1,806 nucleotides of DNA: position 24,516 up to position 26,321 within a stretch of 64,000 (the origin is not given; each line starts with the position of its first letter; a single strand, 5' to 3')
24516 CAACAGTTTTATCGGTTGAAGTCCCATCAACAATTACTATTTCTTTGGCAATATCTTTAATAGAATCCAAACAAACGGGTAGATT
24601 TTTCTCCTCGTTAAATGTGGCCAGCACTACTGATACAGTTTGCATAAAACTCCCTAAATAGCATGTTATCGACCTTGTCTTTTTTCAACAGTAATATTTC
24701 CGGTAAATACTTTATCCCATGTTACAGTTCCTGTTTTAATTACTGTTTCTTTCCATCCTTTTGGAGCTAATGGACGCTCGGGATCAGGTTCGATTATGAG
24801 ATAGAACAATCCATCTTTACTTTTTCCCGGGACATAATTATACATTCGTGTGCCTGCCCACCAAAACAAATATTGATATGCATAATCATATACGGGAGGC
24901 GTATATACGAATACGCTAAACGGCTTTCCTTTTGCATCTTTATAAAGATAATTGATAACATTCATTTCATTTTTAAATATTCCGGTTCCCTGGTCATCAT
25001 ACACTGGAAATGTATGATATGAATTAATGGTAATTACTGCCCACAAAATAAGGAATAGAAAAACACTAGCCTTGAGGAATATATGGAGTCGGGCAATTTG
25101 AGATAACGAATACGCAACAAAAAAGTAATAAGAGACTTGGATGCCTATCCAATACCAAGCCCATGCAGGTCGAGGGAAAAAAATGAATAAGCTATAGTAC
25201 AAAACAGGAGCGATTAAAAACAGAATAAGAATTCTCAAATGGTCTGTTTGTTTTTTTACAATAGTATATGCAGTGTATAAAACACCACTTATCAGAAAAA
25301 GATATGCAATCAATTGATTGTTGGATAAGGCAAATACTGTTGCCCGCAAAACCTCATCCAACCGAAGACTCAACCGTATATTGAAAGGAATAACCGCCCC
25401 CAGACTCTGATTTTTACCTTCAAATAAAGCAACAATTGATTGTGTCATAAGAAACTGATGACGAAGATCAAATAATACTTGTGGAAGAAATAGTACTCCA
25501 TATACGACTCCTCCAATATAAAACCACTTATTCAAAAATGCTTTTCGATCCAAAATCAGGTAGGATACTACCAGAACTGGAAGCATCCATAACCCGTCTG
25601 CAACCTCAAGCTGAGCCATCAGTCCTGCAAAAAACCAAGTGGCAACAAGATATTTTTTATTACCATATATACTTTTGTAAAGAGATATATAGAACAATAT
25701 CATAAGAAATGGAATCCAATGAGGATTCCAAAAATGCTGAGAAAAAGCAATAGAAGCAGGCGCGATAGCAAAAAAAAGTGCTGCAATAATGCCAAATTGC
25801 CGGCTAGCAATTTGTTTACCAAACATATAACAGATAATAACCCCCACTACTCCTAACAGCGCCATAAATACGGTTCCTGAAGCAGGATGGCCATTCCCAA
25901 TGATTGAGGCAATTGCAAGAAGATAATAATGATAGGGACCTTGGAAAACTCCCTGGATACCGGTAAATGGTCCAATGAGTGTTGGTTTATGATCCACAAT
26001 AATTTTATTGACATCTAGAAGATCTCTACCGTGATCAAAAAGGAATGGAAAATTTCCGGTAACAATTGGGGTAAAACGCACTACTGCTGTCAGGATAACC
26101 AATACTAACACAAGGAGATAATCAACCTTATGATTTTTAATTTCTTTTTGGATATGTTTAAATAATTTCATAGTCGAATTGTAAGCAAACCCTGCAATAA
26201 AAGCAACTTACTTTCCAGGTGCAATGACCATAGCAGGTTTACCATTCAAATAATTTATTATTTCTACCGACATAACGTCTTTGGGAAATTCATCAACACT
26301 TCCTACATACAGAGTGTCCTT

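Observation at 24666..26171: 'Family B': conserved 12-TM protein family with GxD/GRD-...-TLIG-...-GP.FYY loop, not assignable by eye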

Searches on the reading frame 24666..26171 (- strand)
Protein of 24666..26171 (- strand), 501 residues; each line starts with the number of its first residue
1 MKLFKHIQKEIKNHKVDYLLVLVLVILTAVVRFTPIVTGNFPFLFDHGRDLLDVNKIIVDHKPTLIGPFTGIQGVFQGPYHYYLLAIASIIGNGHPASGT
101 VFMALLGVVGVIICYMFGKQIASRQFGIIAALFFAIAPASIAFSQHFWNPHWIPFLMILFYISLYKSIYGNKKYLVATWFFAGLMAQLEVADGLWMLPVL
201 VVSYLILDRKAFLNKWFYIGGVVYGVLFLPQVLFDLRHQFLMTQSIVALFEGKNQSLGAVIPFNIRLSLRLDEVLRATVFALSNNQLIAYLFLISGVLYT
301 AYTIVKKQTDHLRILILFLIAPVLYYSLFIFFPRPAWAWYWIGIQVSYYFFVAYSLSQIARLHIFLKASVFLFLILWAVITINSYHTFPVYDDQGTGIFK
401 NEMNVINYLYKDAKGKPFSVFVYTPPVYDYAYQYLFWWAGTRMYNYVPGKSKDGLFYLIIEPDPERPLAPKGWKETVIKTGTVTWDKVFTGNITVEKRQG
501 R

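Call 3: search_protein_families(library=pfam, proteins=[window:24666-26171:-], max_evalue=1)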
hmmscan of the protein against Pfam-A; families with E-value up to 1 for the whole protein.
window:24666-26171:- (501 aa): 1 family
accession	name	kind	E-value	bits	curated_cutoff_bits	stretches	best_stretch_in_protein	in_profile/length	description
PF13231.12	PMT_2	-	1e-08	36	26.1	1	78-233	3-159/160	Dolichyl-phosphate-mannose-protein mannosyltransferase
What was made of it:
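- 24666..26171 (-): B1: family-B GT-C glycosyltransferase, 501 aa (B1 subfamily). Pfam PMT_2 36.0 bits vs cut-off 26.1 (call 3).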

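Call 4: search_protein_families(library=ncbifam, proteins=[window:24666-26171:-], max_evalue=1)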
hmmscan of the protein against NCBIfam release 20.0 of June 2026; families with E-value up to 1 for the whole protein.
window:24666-26171:- (501 aa): 1 family
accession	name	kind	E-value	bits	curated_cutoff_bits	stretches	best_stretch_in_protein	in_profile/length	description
TIGR04154.1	archaeo_STT3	subfamily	0.0083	14.5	450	1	78-161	70-163/831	oligosaccharyl transferase, archaeosortase A system-associated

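Call 6: find_homologous_proteins(query=window:24666-26171:-)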
Query window:24666-26171:- (501 aa): 58 proteins with E <= 0.001 among 8000 candidates.
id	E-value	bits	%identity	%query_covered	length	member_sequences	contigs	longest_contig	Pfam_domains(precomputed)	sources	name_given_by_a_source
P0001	0.0e+0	1132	100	100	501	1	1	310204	PF13231.13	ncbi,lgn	-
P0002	2.4e-272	923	78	100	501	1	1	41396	PF13231.13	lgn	-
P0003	1.4e-247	841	71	100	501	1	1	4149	PF13231.13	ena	-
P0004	3.8e-242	823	69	100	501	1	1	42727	PF13231.13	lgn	-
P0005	8.5e-158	545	48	100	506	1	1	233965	-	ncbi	-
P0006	9.8e-157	541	48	100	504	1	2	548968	-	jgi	jgi:hypothetical protein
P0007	2.0e-155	537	50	100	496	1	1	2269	-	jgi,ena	-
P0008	2.8e-152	527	49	99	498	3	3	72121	-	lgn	-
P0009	7.0e-150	519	47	99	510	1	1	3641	-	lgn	-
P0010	1.1e-147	511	48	99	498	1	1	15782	-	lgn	-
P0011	7.1e-146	505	48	99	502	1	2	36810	-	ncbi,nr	ncbi:MAG TPA: hypothetical protein VLG12_01545 [Candidatus Saccharimonadales bacterium]|nr:hypotheti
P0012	2.0e-144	501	46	100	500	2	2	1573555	PF13231.13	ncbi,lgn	-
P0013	1.9e-143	497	47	99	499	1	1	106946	-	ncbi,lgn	-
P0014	5.8e-143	496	46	99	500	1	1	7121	PF13231.13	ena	-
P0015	1.3e-142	495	46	100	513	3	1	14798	PF13231.13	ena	-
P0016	8.9e-139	482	45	99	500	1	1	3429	PF13231.13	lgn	-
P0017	2.4e-136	474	44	100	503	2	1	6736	PF13231.13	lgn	-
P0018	2.5e-135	471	45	97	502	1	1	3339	PF13231.13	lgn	-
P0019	2.8e-135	470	45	100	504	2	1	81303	-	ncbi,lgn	-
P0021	4.4e-133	463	45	97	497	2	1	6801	PF13231.13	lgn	-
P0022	6.3e-133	463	43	99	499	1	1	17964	PF13231.13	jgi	jgi:hypothetical protein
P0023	7.0e-130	453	42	98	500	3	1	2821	PF13231.13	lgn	-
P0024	8.1e-127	443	42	99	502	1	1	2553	PF13231.13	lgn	-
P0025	1.7e-125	438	43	99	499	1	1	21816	PF13231.13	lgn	-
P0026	9.9e-125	436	43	99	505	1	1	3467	PF13231.13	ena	-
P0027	2.2e-124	434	43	100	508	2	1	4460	PF13231.13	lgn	-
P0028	8.0e-123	429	42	97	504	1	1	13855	PF13231.13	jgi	-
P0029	9.9e-111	389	41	94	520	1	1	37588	PF13231.13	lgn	-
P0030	1.7e-107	379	44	84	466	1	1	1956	PF02080.27,PF13231.13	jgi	-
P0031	4.7e-103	364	37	93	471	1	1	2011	PF13231.13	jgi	jgi:4-amino-4-deoxy-L-arabinose transferase-like glycosyltransferase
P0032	1.1e-98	350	40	94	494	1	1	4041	PF13231.13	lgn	-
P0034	1.6e-81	293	39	71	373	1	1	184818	PF13231.13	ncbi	-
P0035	1.3e-80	290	33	94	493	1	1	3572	PF13231.13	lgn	-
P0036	3.2e-75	272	34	95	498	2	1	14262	PF13231.13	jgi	-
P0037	2.0e-71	260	32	96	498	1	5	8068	PF13231.13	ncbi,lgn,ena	-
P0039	9.5e-65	238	33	94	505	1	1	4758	PF13231.13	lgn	-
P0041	2.5e-62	230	32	96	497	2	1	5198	PF13231.13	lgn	-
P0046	5.3e-55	206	30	93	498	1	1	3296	PF13231.13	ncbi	-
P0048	6.7e-44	169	28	93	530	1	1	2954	PF13231.13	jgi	jgi:hypothetical protein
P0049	1.3e-33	135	29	99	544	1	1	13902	PF13231.13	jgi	jgi:hypothetical protein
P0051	3.7e-25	107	28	92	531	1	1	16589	PF13231.13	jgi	jgi:hypothetical protein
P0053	1.2e-19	89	26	83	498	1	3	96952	-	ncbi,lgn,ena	-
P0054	5.6e-18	83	29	48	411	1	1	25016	PF13231.13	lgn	-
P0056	8.2e-11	60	24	92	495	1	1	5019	PF13231.13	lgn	-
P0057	5.7e-7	47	24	91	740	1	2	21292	PF13641.13,PF00535.33,PF13231.13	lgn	-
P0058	3.1e-5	41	26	43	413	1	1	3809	PF13231.13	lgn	-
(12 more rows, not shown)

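Call 11: search_solved_structures(query=A2, max_evalue=10, show_alignments=3)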
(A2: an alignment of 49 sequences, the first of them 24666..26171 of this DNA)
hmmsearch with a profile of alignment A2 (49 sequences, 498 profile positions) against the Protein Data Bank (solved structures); distinct sequences matched with E-value up to 10: 0.
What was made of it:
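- Closest known: ArnT. Different: The NCBIfam ArnT model does not hit B1-B3 (call 4), and there is no sequence-level PDB hit (call 11).
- A family profile finds no PDB chain by sequence at E<=10 (call 11), so the link to characterised enzymes rests on Pfam, profile-profile and fold comparison.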

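Call 19: find_encoding_contigs(protein=P0001, flank=2000, max_places=3)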
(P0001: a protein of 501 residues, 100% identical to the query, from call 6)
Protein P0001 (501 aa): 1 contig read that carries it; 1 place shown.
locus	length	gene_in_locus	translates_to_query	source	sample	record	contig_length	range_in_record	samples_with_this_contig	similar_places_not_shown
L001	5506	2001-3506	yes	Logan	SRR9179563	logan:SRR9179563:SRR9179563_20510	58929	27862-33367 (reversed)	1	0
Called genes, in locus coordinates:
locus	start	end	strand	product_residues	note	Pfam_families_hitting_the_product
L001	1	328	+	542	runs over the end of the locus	PF02366:PMT, PF13231:PMT_2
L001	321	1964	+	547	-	PF13231:PMT_2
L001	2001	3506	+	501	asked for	PF13231:PMT_2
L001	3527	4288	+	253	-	PF00535:Glycos_transf_2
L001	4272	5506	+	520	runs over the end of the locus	PF13231:PMT_2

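Call 21: predict_structure(alignment_id=A2)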
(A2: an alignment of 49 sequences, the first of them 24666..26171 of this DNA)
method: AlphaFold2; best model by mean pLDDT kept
length: 501 residues; sequences in the alignment: 49
mean_pLDDT: 94.5   pTM: 0.92
mean pLDDT of the five models: 94.5, 94.1, 94.0, 93.8, 93.1
residues with pLDDT >= 90: 438; 70-90: 55; 50-70: 7; < 50: 1
segments of 3 or more residues with pLDDT < 50: none
pLDDT, mean of each block of 10 residues (from residue 1): 91 96 97 92 94 96 94 92 97 96 98 98 98 97 92 98 98 98 96 92 98 98 97 97 90 81 94 97 96 98 98 98 96 90 97 99 98 97 72 81 98 96 85 97 96 96 90 90 96 96 87
secondary structure, 60 per line:
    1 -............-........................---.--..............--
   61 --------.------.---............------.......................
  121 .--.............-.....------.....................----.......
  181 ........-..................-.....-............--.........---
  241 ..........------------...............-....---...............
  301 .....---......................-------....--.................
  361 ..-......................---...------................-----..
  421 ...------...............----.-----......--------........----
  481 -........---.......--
elements in order: H2-13 H15-38 H45-58 H80-91 H98-121 H124-136 H138-142 H149-169 H174-188 H190-207 H209-213 H215-226 H229-237 H241-250 H263-277 H279-282 H286-305 H309-330 H338-341 H344-362 H364-385 H399-413 E419-423 H430-444 E455-460 H469-476 E482-489 E493-499
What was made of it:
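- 24666..26171 (-): AF2 model pLDDT 94.5 (call 21).
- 26034..26036 (-): Codon of B1 D46, the proposed catalytic base. Lies at the N-terminus of the first loop helix, H45-58 (call 21).
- AF2 model pLDDT 94.5, pTM 0.92 (call 21).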

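Call 24: fold_search(model_id=the predicted structure, library=pdb)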
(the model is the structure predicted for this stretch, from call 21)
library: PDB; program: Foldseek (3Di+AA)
matches with E <= 10: 187; with E <= 0.001: 22
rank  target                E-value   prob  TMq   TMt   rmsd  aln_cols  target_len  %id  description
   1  5f15                  5.9e-07  1.00  0.56  0.52  10.2       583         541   13  Crystal Structure of ArnT from Cupriavidus metallidurans bound to Undecaprenyl phosphate (released 2016-02-17)
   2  3waj                  2.0e-06  1.00  0.54  0.37  10.6       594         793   14  Crystal structure of the Archaeoglobus fulgidus oligosaccharyltransferase (O29867_ARCFU) complex with Zn and sulfate (released 2013-10-30)
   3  7e9s_A                2.3e-06  1.00  0.48  0.30  12.8       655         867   15  Archaeal oligosaccharyltransferase AglB from Archaeoglobus fulgidus in complex with an inhibitory peptide and a dolich (released 2021-09-08)
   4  6ftg_5                3.2e-06  1.00  0.52  0.43  13.6       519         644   14  Subtomogram average of OST-containing ribosome-translocon complexes from canine rough microsomal membranes (released 2018-03-21)
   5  8b6l_I                6.7e-06  1.00  0.45  0.35  12.5       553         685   13  Subtomogram average of the human Sec61-TRAP-OSTA-translocon (released 2022-12-07)
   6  5ezm                  7.3e-06  1.00  0.56  0.53  10.5       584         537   12  Crystal Structure of ArnT from Cupriavidus metallidurans in the apo state (released 2016-02-17)
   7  3wak                  8.0e-06  1.00  0.45  0.29  12.6       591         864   15  Crystal structure of the Archaeoglobus fulgidus oligosaccharyltransferase (O29867_ARCFU) in the apo form (released 2013-10-30)
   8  6gxc_A                8.4e-06  1.00  0.46  0.35  11.1       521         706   13  Bacterial oligosaccharyltransferase PglB in complex with an inhibitory peptide and a reactive lipid-linked oligosaccha (released 2018-11-14)
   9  9n9j_I                1.7e-05  1.00  0.43  0.33  12.9       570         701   12  Structure of a GRP94 folding intermediate engaged with a CCDC134- and FKBP11-bound secretory translocon (released 2025-11-19)
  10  5gmy_A                2.1e-05  1.00  0.49  0.31  11.7       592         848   14  Crystal structure of the Archaeoglobus fulgidus oligosaccharyltransferase (O29867_ARCFU) tethered with an acceptor pep (released 2017-02-01)
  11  5ogl_A                2.7e-05  1.00  0.45  0.34   9.8       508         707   14  Structure of bacterial oligosaccharyltransferase PglB in complex with an acceptor peptide and an lipid-linked oligosac (released 2017-10-25)
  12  9s6t_A                3.0e-05  1.00  0.58  0.60   7.1       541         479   12  Ternary cryo-EM structure of chicken ALG12 with Dol25-PP-GlcNAc2Man7, Dol25-P-Man, and Fab (released 2026-03-18)
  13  8pn9_A                3.6e-05  1.00  0.48  0.39  12.9       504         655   12  Structure of human oligosaccharyltransferase OST-A complex bound to NGI-1 (released 2024-05-08)
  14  7oci_F                5.2e-05  1.00  0.45  0.37  12.3       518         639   13  Cryo-EM structure of yeast Ost6p containing oligosaccharyltransferase complex (released 2022-02-16)
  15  8agb_A                1.3e-04  1.00  0.47  0.39  11.6       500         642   13  Structure of yeast oligosaccharylransferase complex with lipid-linked oligosaccharide bound (released 2022-12-07)
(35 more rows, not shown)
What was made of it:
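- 24666..26171 (-): Foldseek: ArnT 5f15 E 5.9e-7, and the best 37 hits (E up to 0.05) are all GT-C enzymes (call 24).
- On GT-C glycosyltransferase superfamily (Pfam clan CL0111): The best 37 Foldseek PDB hits (E up to 0.05) are all GT-C enzymes, best ArnT at E 5.9e-7 and TM 0.56 (call 24).
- Closest known: ArnT. Same: Best structural match of the B1 model (E 5.9e-7, TM 0.56, call 24).
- Closest known: Protein O-mannosyltransferases. Same: Pmt4 and Pmt1/Pmt2 structures are among the fold hits (call 24).
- The best 37 Foldseek PDB hits (E up to 0.05) are all GT-C enzymes: ArnT best at E 5.9e-7 and TM 0.56, then AglB/PglB/STT3, ALG12/ALG9, Pmt4, Emb, AftA (call 24). The best structural neighbour is ArnT, which has a lipid acceptor (call 24).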

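Call 31: search_protein_representatives(alignment_id=A2)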
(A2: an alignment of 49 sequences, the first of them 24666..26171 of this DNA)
Query: 49 sequences, 498 profile positions. Proteins with E-value up to 0.001 (for the whole library): 31367; up to 1e-10: 8751; up to 1e-30: 3429. The best 150 are listed.
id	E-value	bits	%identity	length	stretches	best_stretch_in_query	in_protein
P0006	2.1e-199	679.8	-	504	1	6-495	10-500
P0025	1.6e-179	614.2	-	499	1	7-496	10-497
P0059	4.2e-165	566.6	-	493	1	10-496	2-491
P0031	9.6e-165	565.5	-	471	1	26-494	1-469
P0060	1.8e-154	531.5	-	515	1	5-495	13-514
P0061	1.8e-149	515.1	-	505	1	8-497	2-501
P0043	1.4e-145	502.2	-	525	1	1-496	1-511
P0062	2.9e-143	494.6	-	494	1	8-496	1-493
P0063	1.2e-142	492.5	-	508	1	9-496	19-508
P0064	1.9e-142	491.9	-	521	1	10-494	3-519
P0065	1.8e-140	485.4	-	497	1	9-494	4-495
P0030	2.2e-140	485.1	-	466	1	7-418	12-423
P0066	4.5e-137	474.2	-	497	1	14-494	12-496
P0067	1.4e-135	469.2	-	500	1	14-493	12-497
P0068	4.4e-135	467.6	-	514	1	2-494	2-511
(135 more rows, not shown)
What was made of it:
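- Family size: 3,429 50%-identity clusters at E<=1e-30, and the top 150 are almost all full-length proteins of about 500 aa (call 31). The family has thousands of 50%-identity clusters (call 31).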

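Call 35: find_related_loci(query=A3, collection=genome_contigs, flank=6000)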
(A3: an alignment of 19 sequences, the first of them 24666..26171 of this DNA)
Query A3 (501 aa) in genome_contigs; peptide patterns used: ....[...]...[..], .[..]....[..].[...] (x = any residue, [..] = any of these).
16 stretches matched a pattern; 5 encode a relative of the query (tblastn E <= 1e-3); 4 distinct loci.
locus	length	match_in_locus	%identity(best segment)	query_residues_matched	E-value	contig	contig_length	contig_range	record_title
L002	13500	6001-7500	48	1-500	3e-162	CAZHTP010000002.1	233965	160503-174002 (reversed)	MAG TPA_asm: uncultured Gammaproteobacteria bacterium isolate SRP192515_co2_50 genome assembly, contig: NODE_20_length_2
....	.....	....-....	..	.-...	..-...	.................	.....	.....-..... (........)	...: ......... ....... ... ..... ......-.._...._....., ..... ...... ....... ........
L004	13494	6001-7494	46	2-501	7e-147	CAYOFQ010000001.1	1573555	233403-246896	MAG TPA_asm: uncultured Gammaproteobacteria bacterium isolate SRP342105_co1_162 genome assembly, contig: NODE_1_length_1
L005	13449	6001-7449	32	19-498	6e-64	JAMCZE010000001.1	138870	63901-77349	MAG: Patescibacteria group bacterium isolate FK_Sedi_B_Bin.317 NODE_142_length_138870_cov_23.1441, whole genome shotgun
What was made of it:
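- Tried and rejected: The narrower one returned only 4 loci (call 35).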

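Call 36: find_encoding_contigs(protein=P0012, flank=10000, max_places=1)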
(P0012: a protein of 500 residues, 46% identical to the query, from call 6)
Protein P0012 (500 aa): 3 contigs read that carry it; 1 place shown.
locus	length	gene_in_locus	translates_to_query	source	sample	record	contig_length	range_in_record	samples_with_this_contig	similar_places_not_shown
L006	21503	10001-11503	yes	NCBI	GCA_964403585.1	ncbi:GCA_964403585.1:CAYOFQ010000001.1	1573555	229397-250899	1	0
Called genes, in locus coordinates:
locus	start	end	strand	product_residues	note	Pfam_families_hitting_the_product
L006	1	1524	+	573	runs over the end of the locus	PF13231:PMT_2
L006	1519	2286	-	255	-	PF13023:HD_3 (weak)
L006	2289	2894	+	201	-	-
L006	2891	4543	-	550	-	PF02366:PMT (weak)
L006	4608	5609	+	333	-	PF02366:PMT, PF13231:PMT_2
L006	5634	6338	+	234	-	-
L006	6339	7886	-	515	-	-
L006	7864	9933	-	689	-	PF03717:PBP_dimer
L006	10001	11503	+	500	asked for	PF13231:PMT_2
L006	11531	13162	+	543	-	PF02366:PMT, PF13231:PMT_2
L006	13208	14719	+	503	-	PF00890:FAD_binding_2 (weak), PF01266:DAO (weak), PF01593:Amino_oxidase, PF13450:NAD_binding_8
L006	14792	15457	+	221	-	-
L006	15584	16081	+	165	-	-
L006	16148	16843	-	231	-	-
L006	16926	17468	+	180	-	PF05974:DUF892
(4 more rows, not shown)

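Call 37: find_encoding_contigs(protein=P0006, flank=10000, max_places=1)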
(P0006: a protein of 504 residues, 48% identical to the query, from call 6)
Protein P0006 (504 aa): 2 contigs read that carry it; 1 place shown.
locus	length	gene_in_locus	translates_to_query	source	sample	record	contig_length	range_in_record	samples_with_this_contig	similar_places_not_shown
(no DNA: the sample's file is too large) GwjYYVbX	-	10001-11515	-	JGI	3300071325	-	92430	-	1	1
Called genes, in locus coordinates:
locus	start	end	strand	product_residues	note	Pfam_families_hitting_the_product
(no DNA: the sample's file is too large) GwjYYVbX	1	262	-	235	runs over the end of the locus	PF03837:RecT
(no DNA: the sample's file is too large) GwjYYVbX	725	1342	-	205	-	-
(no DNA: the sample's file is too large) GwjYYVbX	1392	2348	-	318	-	PF01745:IPT (weak), PF01715:IPPT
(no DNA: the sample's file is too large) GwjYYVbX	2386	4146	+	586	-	-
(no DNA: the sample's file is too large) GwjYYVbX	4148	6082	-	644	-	-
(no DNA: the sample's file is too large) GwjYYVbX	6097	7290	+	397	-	-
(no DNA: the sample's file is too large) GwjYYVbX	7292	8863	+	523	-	-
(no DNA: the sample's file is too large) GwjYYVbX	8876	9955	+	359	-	PF00483:NTP_transferase, PF12804:NTP_transf_3 (weak), PF25084:LbH_EIF2B, PF25087:GMPPB_C (weak)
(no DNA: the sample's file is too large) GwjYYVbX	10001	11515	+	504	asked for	-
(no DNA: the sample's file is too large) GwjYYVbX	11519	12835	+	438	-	-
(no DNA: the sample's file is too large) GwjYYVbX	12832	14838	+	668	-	PF02366:PMT, PF16192:PMT_4TMC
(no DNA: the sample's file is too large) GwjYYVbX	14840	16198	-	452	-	PF00919:UPF0004, PF04055:Radical_SAM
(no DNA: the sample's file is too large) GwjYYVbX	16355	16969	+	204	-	-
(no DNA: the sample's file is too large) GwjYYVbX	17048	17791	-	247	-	-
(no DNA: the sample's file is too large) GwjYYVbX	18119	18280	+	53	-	-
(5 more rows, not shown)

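Call 38: find_encoding_contigs(protein=P0005, flank=10000, max_places=1)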
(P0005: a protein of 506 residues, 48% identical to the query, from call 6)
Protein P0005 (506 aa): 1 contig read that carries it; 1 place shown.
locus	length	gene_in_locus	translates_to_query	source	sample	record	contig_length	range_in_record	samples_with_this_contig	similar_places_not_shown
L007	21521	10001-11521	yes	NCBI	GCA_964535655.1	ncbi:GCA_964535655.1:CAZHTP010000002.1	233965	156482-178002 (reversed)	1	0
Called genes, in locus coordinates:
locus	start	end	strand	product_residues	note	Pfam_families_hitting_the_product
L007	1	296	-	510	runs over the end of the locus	PF13541:ChlI, PF00158:Sigma54_activat (faint), PF01078:Mg_chelatase, PF07728:AAA_5 (weak), PF00493:MCM (weak), PF13335:Mg_chelatase_C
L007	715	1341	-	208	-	PF13246:Cation_ATPase (faint)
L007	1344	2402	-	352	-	PF01594:AI-2E_transport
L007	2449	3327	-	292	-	PF01745:IPT (faint), PF01715:IPPT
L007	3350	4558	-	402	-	PF13231:PMT_2 (weak)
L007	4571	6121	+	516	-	-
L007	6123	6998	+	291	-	PF13489:Methyltransf_23, PF08003:Methyltransf_9, PF13847:Methyltransf_31 (weak), PF08241:Methyltransf_11, PF08242:Methyltransf_12, PF13649:Methyltransf_25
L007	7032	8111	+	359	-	PF00483:NTP_transferase, PF25084:LbH_EIF2B, PF00132:Hexapep (faint), PF25087:GMPPB_C (weak)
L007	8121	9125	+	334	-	PF01073:3Beta_HSD, PF01370:Epimerase, PF02719:Polysacc_synt_2, PF04321:RmlD_sub_bind, PF07993:NAD_binding_4, PF13460:NAD_binding_10, PF16363:GDP_Man_Dehyd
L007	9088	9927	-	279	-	PF01370:Epimerase, PF04321:RmlD_sub_bind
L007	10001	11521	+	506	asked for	-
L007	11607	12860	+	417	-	PF06728:PIG-U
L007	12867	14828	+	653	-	PF02366:PMT, PF13231:PMT_2 (weak), PF16192:PMT_4TMC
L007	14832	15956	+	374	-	-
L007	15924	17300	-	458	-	PF00919:UPF0004, PF04055:Radical_SAM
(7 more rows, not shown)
